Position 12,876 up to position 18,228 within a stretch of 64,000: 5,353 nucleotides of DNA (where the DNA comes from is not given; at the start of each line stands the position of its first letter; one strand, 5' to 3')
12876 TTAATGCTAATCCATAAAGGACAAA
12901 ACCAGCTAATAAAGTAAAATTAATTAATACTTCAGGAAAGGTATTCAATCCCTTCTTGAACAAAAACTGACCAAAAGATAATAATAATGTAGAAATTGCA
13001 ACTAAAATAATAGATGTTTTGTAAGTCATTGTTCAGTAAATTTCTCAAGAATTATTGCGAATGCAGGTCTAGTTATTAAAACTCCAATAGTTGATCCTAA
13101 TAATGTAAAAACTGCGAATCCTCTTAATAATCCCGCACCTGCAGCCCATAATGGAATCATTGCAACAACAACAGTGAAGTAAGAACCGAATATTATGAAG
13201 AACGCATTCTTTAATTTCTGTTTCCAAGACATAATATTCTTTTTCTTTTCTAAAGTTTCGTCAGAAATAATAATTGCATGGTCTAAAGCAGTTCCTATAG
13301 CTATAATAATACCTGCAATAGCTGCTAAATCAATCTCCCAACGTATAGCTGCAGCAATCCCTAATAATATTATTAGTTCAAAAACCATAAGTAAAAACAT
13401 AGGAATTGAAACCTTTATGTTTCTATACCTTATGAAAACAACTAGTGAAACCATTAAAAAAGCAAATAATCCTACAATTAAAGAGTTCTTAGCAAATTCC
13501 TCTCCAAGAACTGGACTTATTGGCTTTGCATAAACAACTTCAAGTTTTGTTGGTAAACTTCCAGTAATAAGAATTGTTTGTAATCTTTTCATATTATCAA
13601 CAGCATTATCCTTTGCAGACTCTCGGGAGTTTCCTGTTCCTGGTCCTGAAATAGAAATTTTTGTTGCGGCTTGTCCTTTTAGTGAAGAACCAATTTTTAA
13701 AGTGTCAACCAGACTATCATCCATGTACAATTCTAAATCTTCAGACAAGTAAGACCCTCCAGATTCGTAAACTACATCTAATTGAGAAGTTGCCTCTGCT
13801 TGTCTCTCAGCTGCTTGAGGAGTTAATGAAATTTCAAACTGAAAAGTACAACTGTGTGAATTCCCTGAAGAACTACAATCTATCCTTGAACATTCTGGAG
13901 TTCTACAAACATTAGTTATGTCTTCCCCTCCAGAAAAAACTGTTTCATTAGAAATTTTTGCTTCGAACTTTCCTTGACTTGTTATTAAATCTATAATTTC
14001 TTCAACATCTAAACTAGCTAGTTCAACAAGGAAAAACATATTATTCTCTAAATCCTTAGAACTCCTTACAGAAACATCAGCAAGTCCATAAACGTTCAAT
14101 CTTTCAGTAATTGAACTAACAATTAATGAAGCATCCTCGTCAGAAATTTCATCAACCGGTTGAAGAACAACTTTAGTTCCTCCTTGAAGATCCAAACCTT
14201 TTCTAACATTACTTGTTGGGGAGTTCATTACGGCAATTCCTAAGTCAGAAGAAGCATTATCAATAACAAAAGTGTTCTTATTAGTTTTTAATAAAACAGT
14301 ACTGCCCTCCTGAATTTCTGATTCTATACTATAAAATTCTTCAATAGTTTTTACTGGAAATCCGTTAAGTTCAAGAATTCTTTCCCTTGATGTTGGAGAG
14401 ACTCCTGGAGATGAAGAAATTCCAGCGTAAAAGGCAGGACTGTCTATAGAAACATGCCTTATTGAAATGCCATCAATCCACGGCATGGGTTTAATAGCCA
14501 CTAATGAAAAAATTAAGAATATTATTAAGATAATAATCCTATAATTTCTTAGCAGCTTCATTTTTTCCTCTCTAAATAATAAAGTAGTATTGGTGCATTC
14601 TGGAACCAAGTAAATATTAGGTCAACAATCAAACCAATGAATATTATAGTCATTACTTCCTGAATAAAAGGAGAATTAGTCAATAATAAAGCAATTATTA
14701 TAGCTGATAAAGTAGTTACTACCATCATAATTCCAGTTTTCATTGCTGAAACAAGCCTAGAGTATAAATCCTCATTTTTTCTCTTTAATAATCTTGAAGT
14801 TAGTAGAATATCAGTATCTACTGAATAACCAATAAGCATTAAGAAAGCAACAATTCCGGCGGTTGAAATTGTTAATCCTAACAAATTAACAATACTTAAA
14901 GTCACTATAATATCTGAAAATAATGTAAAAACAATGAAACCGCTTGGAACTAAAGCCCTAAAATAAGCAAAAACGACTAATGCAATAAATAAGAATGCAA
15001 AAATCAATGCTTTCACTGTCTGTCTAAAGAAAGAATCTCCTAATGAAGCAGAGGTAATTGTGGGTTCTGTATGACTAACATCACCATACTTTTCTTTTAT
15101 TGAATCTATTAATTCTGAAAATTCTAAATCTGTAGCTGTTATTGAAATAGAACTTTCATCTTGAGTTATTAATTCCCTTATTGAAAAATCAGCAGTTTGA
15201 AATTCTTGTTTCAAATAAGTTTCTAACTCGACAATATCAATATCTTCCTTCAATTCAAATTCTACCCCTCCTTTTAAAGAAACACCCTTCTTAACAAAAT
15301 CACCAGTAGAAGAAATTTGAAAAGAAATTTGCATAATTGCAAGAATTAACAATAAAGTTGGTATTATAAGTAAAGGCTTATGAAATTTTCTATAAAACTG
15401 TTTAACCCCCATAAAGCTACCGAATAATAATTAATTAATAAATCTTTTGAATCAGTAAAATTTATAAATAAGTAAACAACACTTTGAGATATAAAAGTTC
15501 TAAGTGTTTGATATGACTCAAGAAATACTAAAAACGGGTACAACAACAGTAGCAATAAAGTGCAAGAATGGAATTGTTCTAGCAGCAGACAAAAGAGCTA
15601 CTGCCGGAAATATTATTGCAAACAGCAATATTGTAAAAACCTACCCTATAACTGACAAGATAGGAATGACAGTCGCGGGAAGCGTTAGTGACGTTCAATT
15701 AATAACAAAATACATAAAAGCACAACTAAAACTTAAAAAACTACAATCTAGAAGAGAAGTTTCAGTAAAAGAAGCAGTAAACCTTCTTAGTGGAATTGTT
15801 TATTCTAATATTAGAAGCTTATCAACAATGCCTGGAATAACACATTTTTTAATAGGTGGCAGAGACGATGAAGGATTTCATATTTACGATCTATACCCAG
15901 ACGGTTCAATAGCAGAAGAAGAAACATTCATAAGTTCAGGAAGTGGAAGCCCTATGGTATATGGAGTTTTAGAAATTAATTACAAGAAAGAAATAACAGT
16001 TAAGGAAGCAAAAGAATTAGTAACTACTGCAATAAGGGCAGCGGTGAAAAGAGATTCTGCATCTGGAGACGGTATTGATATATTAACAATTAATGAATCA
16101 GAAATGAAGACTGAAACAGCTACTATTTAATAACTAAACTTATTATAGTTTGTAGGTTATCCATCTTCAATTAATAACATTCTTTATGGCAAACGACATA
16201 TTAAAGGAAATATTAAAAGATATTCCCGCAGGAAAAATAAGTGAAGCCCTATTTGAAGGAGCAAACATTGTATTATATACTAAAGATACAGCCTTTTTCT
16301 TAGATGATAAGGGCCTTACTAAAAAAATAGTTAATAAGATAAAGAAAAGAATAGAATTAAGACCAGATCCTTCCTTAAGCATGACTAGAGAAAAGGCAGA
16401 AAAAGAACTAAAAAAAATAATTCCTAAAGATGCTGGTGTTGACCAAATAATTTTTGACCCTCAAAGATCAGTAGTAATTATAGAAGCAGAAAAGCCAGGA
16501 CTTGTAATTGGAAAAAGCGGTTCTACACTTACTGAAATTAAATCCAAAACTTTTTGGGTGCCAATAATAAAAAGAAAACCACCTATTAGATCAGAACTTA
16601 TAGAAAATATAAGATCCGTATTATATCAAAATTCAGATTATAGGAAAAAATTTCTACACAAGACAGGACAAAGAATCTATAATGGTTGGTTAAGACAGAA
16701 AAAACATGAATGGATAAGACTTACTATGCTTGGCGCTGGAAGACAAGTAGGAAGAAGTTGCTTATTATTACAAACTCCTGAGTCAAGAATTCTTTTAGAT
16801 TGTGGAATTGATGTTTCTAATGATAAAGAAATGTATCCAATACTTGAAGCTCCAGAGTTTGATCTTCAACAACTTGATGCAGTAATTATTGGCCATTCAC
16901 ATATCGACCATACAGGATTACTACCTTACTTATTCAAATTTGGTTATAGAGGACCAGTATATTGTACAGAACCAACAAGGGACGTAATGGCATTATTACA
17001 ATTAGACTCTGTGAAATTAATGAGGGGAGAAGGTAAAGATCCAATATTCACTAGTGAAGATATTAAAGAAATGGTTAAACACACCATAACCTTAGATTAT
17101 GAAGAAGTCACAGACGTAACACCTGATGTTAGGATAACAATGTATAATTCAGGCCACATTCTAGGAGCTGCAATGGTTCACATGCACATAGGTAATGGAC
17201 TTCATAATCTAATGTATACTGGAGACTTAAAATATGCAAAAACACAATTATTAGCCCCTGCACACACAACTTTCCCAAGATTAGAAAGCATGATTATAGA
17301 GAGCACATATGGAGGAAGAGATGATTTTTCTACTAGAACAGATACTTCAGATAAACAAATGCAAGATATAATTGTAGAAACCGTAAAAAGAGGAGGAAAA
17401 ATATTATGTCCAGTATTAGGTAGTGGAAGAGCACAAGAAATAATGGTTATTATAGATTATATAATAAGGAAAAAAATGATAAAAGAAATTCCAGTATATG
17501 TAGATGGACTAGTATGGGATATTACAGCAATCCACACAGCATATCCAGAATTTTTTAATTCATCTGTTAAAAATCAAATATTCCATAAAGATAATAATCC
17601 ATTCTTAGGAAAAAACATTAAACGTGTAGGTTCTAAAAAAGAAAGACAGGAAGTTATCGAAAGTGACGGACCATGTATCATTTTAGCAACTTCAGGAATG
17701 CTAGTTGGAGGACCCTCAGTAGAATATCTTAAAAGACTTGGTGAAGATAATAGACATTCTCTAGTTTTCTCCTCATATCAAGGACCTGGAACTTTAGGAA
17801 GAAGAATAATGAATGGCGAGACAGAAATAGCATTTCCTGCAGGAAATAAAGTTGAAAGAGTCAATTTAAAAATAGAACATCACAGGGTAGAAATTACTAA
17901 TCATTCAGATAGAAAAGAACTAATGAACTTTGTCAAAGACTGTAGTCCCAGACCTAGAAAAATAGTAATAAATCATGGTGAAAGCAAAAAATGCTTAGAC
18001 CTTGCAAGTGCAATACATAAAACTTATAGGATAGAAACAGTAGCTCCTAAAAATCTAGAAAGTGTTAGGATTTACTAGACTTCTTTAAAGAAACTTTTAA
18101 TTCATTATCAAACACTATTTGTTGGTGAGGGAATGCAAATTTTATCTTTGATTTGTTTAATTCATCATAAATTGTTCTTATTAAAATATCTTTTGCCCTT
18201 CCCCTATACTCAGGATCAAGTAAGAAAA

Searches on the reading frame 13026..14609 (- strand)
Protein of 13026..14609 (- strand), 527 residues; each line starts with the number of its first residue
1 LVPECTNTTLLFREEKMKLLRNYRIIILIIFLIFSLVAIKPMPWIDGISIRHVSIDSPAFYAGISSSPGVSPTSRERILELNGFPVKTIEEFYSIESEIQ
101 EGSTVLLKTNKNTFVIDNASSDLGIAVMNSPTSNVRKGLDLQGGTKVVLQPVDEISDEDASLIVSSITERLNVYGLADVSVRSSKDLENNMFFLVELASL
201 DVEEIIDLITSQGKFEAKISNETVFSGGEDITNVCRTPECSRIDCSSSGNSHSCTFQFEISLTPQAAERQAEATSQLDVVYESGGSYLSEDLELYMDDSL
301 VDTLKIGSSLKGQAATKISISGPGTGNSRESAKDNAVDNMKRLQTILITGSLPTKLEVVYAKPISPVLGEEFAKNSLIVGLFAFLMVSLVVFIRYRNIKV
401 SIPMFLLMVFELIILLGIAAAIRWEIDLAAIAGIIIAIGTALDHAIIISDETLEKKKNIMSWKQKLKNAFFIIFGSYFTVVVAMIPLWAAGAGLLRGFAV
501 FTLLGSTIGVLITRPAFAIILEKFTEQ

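Call 31: search_protein_families(library=ncbifam, proteins=[window:13026-14609:-], max_evalue=0.00001)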
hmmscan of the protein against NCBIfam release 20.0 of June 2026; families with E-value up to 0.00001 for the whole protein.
window:13026-14609:- (527 aa): 20 families
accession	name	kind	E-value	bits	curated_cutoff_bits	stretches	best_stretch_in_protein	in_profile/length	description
NF006218.0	PRK08343.1-4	subfamily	2.4e-98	329.6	383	1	128-526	24-390/392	preprotein translocase subunit SecD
NF006217.0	PRK08343.1-3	equivalog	3.2e-66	224.1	491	1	155-524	187-539/544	preprotein translocase subunit SecD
NF006216.0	PRK08343.1-2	equivalog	1.8e-65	221.7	519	2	310-520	287-497/506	preprotein translocase subunit SecD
NF006215.0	PRK08343.1-1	equivalog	1.2e-56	192.4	666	1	19-524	4-517/522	preprotein translocase subunit SecD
TIGR01129.1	secD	equivalog_domain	2.9e-28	99.2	244.4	1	138-508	2-384/397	protein translocase subunit SecD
TIGR00916.1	2A0604s01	subfamily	1.7e-27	96.5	148.6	1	324-510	38-227/231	SecD/SecF family protein translocase subunit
NF009583.0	PRK13024.1-3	subfamily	9.1e-26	90.1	721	1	130-511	36-418/755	protein translocase subunit SecDF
NF009585.0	PRK13024.1-5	equivalog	4.5e-20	71.3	1037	1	336-510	457-633/993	protein translocase subunit SecDF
NF011315.0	PRK14726.1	equivalog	1.1e-19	70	1249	1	312-511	310-511/855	protein translocase subunit SecDF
NF009584.0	PRK13024.1-4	equivalog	2.3e-19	69.3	1171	1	132-508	29-396/759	protein translocase subunit SecDF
NF009580.0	PRK13023.1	equivalog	2e-17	62.7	1153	1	340-510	261-433/775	protein translocase subunit SecDF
TIGR00966.2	transloc_SecF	equivalog_domain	7.5e-15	55.2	160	1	333-510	87-265/279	protein translocase subunit SecF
NF009545.0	PRK12933.1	equivalog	3.5e-13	48.9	728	1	335-505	401-574/604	protein translocase subunit SecD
NF009581.0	PRK13024.1-1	equivalog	1.7e-11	43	1058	1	127-509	24-395/752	protein translocase subunit SecDF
NF006353.0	PRK08578.1-1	subfamily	2.5e-10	40.3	282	1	301-488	48-232/281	preprotein translocase subunit SecF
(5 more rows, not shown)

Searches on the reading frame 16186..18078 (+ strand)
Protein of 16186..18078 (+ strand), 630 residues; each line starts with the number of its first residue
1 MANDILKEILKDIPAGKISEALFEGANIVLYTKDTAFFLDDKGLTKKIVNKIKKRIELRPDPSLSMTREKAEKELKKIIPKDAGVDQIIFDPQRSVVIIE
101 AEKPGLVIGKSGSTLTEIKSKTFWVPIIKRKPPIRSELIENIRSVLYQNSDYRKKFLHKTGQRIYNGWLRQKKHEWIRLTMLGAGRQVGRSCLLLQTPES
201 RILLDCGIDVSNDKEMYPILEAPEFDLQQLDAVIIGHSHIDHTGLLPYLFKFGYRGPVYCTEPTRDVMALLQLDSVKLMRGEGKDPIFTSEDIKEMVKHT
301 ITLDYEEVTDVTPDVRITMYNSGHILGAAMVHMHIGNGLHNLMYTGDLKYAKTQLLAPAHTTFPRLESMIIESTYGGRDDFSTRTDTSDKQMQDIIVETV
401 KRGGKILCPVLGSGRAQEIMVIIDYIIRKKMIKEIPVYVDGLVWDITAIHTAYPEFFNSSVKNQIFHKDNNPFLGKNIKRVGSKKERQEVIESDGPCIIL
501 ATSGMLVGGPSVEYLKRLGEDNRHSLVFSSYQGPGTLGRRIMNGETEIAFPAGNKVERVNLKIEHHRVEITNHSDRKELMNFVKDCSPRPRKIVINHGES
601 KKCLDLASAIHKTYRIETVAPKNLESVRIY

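Call 31: search_protein_families(library=ncbifam, proteins=[window:16186-18078:+], max_evalue=0.00001)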
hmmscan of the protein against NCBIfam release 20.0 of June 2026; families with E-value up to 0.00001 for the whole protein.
window:16186-18078:+ (630 aa): 6 families
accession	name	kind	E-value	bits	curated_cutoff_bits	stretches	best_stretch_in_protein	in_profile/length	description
TIGR03675.1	arCOG00543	equivalog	7.8e-256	850.3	580.2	1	4-629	3-630/631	beta-CASP ribonuclease aCPSF1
NF045584.1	cas14_MBL_CASP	equivalog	2.6e-95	320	800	1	177-622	1-433/612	type VII CRISPR-associated protein Cas14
TIGR04122.1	Xnuc_lig_assoc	equivalog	5.7e-07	28.7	325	0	302-429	66-188/326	ligase-associated DNA damage response exonuclease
NF002553.0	PRK02113.1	equivalog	2.2e-06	27.3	386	0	190-255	35-92/252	MBL fold metallo-hydrolase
NF008887.0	PRK11921.1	equivalog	3.8e-06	26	635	0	223-266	65-108/396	anaerobic nitric oxide reductase flavorubredoxin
TIGR00649.1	MG423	subfamily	4.4e-06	25.4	400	1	178-268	2-97/546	RNase J family beta-CASP ribonuclease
